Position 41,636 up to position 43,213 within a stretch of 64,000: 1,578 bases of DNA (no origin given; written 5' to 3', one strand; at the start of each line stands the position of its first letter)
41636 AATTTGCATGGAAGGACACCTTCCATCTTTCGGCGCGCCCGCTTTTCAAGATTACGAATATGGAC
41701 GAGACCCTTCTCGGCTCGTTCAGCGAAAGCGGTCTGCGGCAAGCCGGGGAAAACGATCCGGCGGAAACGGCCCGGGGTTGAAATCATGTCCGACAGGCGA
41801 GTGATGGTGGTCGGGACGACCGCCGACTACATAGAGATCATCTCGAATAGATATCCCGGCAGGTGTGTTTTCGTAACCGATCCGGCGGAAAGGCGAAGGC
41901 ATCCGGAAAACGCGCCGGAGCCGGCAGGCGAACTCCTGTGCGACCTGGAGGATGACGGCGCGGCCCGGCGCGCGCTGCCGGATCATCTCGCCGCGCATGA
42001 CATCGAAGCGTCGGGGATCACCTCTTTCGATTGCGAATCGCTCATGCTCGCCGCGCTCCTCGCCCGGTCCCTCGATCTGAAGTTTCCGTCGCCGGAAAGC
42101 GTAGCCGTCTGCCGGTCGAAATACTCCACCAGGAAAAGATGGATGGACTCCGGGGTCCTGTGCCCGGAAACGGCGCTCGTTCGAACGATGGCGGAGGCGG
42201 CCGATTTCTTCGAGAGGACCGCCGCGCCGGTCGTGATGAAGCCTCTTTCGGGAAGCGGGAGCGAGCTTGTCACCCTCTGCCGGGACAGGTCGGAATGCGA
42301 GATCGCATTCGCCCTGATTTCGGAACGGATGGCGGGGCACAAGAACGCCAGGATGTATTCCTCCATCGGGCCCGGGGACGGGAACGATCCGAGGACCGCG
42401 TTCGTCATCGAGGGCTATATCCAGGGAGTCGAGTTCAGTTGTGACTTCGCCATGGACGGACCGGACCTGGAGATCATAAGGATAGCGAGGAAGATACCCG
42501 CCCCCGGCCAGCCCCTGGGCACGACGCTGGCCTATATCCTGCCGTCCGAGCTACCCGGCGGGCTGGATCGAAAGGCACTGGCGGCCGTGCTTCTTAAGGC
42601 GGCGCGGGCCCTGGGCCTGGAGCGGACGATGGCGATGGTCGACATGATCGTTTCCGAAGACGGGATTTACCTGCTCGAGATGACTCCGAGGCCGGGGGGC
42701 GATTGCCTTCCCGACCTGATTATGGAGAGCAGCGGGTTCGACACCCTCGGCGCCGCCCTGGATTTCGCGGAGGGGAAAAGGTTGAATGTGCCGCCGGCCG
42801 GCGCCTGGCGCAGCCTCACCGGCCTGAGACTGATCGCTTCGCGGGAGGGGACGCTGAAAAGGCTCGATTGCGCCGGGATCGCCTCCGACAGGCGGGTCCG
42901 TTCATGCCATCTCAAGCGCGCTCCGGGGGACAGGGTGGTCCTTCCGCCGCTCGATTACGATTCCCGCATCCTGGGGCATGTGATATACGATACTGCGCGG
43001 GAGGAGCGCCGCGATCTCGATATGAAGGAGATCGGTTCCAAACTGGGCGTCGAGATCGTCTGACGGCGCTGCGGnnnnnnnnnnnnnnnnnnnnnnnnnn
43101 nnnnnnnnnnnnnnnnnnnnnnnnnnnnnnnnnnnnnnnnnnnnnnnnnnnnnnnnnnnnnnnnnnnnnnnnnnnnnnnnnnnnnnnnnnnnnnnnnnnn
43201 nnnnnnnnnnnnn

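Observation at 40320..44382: Compact operon: pyruvoyl (SpeH/AdoMetDC-like) decarboxylase, FemAB/CelD-like GNAT, ATP-grasp ligase and fold-III PLP decarboxylase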

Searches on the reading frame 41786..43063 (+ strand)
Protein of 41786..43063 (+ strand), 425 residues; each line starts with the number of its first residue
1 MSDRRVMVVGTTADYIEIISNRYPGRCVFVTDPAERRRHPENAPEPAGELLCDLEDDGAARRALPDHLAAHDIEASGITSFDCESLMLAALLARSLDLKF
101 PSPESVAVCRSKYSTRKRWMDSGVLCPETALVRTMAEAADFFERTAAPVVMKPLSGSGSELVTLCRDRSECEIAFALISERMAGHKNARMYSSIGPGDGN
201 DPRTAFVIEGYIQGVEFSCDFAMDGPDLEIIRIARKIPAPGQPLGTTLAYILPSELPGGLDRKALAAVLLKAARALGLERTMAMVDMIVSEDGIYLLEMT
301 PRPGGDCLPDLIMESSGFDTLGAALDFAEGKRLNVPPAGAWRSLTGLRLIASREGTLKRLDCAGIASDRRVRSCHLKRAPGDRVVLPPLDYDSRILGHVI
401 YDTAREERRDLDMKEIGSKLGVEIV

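Call 5: search_protein_families(library=pfam, proteins=[window:41786-43063:+], max_evalue=0.01)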
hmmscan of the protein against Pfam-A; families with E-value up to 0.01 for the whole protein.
window:41786-43063:+ (425 aa): 4 families
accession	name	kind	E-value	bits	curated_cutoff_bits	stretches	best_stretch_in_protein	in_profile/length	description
PF13535.11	ATP-grasp_4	-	7e-14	52.2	27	1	147-309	3-159/160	ATP-grasp domain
PF02655.19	ATP-grasp_3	-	2.5e-09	37.9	23.2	1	109-305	1-159/160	ATP-grasp domain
PF08443.16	RimK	-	0.00048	20.2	21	0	120-172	12-66/188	RimK-like ATP-grasp domain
PF18130.6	ATPgrasp_N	-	0.0032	18.4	27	0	28-98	12-79/81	ATP-grasp N-terminal domain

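Call 6: search_protein_families(library=ncbifam, proteins=[window:41786-43063:+], max_evalue=0.01)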
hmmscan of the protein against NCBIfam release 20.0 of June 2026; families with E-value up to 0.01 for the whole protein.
window:41786-43063:+ (425 aa): 18 families
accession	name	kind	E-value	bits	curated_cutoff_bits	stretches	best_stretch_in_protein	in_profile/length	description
NF002563.0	PRK02186.1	subfamily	1.8e-30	105.9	625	1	86-386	82-360/890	argininosuccinate lyase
NF009404.0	PRK12767.1-3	equivalog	1e-10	41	316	1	101-306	101-287/344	carbamoyl phosphate synthase-like protein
TIGR00768.1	rimK_fam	subfamily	2.4e-09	36.9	143.4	1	102-178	78-154/276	RimK family alpha-L-glutamate ligase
NF005543.0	PRK07206.1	subfamily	4.3e-08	32.2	302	1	86-325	82-310/416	hypothetical protein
NF041595.1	dap_A_syn_DdaF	equivalog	2.7e-07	29.7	840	1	84-187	87-194/424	dapdiamide A synthase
NF002378.0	PRK01372.1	subfamily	3.2e-07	29.4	243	1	105-304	94-272/305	D-alanine--D-alanine ligase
TIGR02144.1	LysX_arch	equivalog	6.6e-07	28.7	275.6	1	103-174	79-150/281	lysine biosynthesis protein LysX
NF040720.1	MptN_Meth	equivalog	5.4e-06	25.7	350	1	102-213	92-200/291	tetrahydromethanopterin:alpha-L-glutamate ligase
NF009402.0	PRK12767.1-1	equivalog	5.5e-06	25.4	218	1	91-179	95-181/329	carbamoyl phosphate synthase-like protein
NF004680.0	PRK06019.1-6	equivalog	1e-05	24.4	327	1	81-174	84-180/405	5-(carboxyamino)imidazole ribonucleotide synthase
NF005525.0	PRK07178.1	equivalog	1.7e-05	23.7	768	0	98-182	101-188/471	acetyl-CoA carboxylase biotin carboxylase subunit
TIGR02068.2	cya_phycin_syn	equivalog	6.2e-05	21.2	850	1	106-180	208-283/862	cyanophycin synthetase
NF010623.0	PRK14016.1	subfamily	0.00013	20.2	877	1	106-181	209-285/871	cyanophycin synthetase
NF053643.1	Ddl_archaea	equivalog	0.00041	19.4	500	0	103-177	98-170/367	putative pseudomurein biosynthesis ATP-grasp protein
TIGR01205.1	D_ala_D_alaTIGR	subfamily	0.00072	18.6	245.65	0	103-175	98-175/318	D-alanine--D-alanine ligase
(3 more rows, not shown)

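Call 20: search_solved_structures(query=window:41786-43063:+, max_evalue=0.01)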
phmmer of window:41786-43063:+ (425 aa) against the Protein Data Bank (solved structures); distinct sequences matched with E-value up to 0.01: 7.
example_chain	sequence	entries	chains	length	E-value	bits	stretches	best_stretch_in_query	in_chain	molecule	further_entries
3vot_A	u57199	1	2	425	3.3e-09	39.3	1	77-325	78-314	L-amino acid ligase, BL00235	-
4dim_A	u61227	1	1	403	3.7e-09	39.2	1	203-319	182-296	Phosphoribosylglycinamide synthetase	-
3vpd_A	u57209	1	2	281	1.5e-05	27.2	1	101-191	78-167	Ribosomal protein S6 modification protein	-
30vh_A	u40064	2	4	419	0.00014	24.1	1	85-176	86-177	L-amino acid ligase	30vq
1uc8_A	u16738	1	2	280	0.00083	21.5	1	95-163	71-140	lysine biosynthesis enzyme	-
3r23_A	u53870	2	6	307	0.00086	21.5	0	205-305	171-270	D-alanine--D-alanine ligase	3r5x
1uc9_A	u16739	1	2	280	0.0014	20.8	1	95-162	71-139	lysine biosynthesis enzyme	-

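Call 47: search_protein_families(library=padloc, proteins=[window:41786-43063:+], max_evalue=0.01)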
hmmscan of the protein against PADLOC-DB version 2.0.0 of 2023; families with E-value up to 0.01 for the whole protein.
window:41786-43063:+ (425 aa): 0 families

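Call 48: search_protein_families(library=phrogs, proteins=[window:41786-43063:+], max_evalue=0.001)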
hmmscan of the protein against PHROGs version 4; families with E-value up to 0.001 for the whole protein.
window:41786-43063:+ (425 aa): 0 families

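Call 60: search_solved_structures(query=A2, max_evalue=0.001)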
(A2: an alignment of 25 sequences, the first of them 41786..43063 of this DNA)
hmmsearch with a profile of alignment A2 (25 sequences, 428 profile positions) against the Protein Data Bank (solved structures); distinct sequences matched with E-value up to 0.001: 49.
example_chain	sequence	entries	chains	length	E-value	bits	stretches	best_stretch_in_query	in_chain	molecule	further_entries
4dim_A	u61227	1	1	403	2.9e-30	108.4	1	62-423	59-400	Phosphoribosylglycinamide synthetase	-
3vot_A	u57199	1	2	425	9.6e-28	100.1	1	78-426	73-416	L-amino acid ligase, BL00235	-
4wd3_A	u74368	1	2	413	6.5e-14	54.6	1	90-386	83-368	L-amino acid ligase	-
3wo1_A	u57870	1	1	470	1e-12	50.6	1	97-329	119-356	Alanine-anticapsin ligase BacD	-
3wnz_A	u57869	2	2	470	2e-12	49.6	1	97-329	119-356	Alanine-anticapsin ligase BacD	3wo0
3vmm_A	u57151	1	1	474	2.1e-12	49.6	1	97-329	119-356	Alanine-anticapsin ligase BacD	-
8evy_B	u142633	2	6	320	5.8e-10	41.5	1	104-327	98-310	D-alanine--D-alanine ligase B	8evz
30vh_A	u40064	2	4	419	9.9e-10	40.8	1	93-308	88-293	L-amino acid ligase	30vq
1ulz_A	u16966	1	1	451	6.5e-09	38.1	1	99-339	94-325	pyruvate carboxylase n-terminal domain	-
3r23_A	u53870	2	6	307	7.4e-09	37.9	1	101-305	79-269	D-alanine--D-alanine ligase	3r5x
3vpd_A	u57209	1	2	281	1.9e-08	36.6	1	99-180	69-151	Ribosomal protein S6 modification protein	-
2yrw_A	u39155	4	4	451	2.2e-08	36.3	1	98-338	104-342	Phosphoribosylglycinamide synthetase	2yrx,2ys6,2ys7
1uc8_A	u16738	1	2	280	1.9e-07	33.3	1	98-166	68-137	lysine biosynthesis enzyme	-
3ouu_A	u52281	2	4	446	2e-07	33.2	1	107-353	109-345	Biotin carboxylase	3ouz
1uc9_A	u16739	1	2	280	2.4e-07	32.9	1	98-164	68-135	lysine biosynthesis enzyme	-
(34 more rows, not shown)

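Call 75: find_related_loci(query=A2, collection=metagenome_contigs, flank=6000)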
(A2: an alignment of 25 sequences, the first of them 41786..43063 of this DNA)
Query A2 (425 aa) in metagenome_contigs; peptide patterns used: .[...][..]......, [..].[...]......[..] (x = any residue, [..] = any of these).
600 stretches matched a pattern (row limit reached: there are more); 458 encode a relative of the query (tblastn E <= 1e-3); the best 80 are kept; 80 distinct loci.
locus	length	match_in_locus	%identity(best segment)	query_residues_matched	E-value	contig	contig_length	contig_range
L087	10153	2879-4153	54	1-424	2e-144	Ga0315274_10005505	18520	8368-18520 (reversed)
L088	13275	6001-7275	54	1-424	1e-143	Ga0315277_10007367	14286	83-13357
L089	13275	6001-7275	54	1-424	7e-144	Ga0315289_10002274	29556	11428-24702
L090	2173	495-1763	51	3-424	1e-149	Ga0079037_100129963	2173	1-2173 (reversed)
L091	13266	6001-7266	53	1-422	4e-139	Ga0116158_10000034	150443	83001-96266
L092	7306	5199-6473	49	1-424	2e-136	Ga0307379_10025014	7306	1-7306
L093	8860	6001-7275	49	1-424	3e-136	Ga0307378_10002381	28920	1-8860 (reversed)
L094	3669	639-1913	51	1-424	1e-138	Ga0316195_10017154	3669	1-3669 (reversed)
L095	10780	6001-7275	49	1-424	6e-133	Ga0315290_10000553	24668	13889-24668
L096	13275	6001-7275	49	1-424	1e-132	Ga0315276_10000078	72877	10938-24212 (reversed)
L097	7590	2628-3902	49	1-424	3e-132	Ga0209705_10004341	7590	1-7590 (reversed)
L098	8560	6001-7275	48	1-424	3e-132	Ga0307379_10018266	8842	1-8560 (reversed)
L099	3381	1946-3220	48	1-424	2e-136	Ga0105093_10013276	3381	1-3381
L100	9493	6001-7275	50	1-424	1e-131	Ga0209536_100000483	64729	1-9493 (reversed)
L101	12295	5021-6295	50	1-424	1e-131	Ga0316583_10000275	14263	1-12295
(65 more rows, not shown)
